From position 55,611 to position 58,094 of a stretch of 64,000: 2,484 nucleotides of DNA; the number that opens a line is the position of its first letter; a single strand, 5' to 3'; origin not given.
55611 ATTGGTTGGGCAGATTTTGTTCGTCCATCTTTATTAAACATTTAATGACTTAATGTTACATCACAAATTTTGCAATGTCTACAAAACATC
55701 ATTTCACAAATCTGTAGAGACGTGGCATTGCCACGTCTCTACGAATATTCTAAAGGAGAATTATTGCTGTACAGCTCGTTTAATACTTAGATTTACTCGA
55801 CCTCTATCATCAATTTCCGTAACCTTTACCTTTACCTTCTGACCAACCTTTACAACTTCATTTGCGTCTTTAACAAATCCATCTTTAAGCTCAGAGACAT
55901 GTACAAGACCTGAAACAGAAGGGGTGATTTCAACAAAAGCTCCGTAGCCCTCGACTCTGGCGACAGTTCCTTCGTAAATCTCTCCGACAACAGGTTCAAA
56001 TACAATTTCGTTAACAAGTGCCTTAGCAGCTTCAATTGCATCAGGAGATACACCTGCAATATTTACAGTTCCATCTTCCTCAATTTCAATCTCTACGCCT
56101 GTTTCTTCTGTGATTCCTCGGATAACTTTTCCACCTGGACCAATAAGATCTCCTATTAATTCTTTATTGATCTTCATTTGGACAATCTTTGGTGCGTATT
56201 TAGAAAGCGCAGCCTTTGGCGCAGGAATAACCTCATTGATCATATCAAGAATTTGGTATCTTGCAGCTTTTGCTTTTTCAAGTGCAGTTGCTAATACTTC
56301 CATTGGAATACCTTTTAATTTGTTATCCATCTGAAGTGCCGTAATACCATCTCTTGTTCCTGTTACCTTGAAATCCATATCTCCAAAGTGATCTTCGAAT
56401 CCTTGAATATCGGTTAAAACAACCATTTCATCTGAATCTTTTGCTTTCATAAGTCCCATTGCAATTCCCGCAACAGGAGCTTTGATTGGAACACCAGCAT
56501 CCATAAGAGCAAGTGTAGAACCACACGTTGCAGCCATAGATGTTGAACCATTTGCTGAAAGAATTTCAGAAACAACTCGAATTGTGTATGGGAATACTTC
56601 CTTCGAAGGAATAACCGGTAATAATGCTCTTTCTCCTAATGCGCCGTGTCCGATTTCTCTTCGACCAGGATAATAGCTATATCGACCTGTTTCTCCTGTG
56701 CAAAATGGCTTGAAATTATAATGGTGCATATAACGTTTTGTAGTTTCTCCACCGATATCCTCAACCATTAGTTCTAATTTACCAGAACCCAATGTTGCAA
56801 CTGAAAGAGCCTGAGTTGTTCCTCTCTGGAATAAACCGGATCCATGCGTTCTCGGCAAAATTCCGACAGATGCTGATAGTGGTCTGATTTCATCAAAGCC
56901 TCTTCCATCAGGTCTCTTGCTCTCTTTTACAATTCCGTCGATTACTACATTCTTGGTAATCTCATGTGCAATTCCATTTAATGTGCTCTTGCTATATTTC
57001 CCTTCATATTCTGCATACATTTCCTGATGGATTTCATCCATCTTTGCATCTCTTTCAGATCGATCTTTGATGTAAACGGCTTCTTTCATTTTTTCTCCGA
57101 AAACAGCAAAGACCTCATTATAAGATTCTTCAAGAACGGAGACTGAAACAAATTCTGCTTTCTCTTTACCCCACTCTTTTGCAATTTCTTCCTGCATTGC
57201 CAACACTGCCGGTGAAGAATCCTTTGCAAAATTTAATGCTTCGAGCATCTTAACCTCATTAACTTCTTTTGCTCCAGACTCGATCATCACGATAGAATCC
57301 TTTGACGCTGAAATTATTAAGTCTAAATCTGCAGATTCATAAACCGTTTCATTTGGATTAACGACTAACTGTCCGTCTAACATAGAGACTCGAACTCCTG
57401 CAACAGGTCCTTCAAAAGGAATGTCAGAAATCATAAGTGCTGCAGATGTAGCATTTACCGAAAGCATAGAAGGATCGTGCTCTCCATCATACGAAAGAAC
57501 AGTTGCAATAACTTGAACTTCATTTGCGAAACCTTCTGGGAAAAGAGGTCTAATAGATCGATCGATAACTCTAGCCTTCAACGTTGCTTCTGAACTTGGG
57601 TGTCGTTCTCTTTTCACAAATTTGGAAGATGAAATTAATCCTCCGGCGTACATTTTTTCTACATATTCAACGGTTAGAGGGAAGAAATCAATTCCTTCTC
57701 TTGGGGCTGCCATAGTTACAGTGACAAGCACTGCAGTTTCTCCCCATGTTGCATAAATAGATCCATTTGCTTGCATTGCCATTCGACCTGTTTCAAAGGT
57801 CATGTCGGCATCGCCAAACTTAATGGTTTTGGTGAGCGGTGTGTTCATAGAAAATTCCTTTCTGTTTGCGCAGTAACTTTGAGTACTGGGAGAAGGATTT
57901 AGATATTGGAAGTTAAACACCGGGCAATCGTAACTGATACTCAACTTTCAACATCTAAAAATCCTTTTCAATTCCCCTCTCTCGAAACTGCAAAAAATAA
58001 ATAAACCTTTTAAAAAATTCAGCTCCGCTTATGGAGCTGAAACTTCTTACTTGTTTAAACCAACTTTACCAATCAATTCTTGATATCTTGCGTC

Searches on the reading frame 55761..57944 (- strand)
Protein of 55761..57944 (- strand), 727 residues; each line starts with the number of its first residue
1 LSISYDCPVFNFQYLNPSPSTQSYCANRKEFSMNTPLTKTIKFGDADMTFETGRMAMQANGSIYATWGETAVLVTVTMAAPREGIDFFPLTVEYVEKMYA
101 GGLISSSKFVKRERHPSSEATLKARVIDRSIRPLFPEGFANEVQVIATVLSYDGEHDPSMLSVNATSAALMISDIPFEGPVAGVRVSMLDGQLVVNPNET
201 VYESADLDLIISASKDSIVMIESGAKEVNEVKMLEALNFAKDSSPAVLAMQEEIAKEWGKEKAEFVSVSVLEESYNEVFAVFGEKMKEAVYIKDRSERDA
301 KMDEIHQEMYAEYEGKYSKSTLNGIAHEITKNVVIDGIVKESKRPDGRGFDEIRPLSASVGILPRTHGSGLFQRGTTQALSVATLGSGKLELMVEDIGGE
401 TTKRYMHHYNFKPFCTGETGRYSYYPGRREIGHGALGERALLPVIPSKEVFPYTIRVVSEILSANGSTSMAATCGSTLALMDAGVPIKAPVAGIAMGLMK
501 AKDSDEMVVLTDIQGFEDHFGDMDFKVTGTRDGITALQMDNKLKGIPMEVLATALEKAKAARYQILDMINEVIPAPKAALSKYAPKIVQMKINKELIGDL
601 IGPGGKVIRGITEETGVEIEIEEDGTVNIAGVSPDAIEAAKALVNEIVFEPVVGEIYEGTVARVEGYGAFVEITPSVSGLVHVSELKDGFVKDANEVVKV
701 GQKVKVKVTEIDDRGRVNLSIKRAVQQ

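Call 58: search_protein_families(library=pfam, proteins=[window:55761-57944:-], max_evalue=0.001)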
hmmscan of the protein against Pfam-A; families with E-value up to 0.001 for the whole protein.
window:55761-57944:- (727 aa): 7 families
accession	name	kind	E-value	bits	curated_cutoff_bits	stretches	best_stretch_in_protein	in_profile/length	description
PF01138.27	RNase_PH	-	1.2e-54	184.6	25.5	2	47-176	4-130/130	3' exoribonuclease family, domain 1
PF00575.29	S1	-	1.2e-18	67.6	22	1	651-722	2-74/74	S1 RNA binding domain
PF03725.20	RNase_PH_C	-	7e-18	64.8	20.8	2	179-242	1-66/67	3' exoribonuclease family, domain 2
PF00013.35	KH_1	-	2.7e-14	53.1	21.5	1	588-646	2-66/66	KH domain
PF03726.19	PNPase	-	5e-13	49.8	24.6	1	276-348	4-80/81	Polyribonucleotide nucleotidyltransferase, RNA binding domain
PF23459.1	S1_RRP5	-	3.5e-06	27.9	27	1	654-714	4-64/72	RRP5 S1 domain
PF24685.1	OB_RRP5_4th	-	0.00042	20.7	31.5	0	652-710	7-70/92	RRP5 OB-fold domain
